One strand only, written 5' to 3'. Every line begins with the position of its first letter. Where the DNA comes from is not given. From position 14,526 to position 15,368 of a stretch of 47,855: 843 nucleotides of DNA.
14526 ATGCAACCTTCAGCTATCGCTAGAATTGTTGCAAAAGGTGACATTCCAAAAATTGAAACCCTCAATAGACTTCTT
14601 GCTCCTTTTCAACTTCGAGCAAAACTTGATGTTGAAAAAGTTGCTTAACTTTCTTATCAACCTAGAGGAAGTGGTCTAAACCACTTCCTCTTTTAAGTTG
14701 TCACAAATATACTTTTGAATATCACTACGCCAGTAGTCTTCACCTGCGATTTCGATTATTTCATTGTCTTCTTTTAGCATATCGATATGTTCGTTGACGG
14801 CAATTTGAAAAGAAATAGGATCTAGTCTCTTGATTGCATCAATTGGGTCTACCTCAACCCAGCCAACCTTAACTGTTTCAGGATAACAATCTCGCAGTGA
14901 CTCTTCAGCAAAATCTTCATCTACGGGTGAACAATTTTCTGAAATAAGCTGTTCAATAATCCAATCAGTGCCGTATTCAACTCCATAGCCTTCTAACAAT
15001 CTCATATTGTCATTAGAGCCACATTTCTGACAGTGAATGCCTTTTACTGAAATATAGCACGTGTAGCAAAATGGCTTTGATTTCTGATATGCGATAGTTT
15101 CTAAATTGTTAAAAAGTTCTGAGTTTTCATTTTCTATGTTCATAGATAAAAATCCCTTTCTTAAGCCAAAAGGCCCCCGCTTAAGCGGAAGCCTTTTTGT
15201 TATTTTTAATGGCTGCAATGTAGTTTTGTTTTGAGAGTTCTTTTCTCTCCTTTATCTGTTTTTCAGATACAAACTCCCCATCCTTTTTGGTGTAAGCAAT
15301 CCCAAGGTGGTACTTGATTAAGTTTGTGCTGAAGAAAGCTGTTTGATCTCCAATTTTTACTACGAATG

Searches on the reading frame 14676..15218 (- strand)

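Call 11: search_protein_families(library=pfam, proteins=[window:14676-15218:-], max_evalue=0.01)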
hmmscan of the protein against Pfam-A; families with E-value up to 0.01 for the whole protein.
window:14676-15218:- (180 aa): 1 family
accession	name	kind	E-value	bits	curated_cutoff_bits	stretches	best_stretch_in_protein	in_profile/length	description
PF12773.13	DZR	-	0.0075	16.9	27.3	0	46-69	10-33/45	Double zinc ribbon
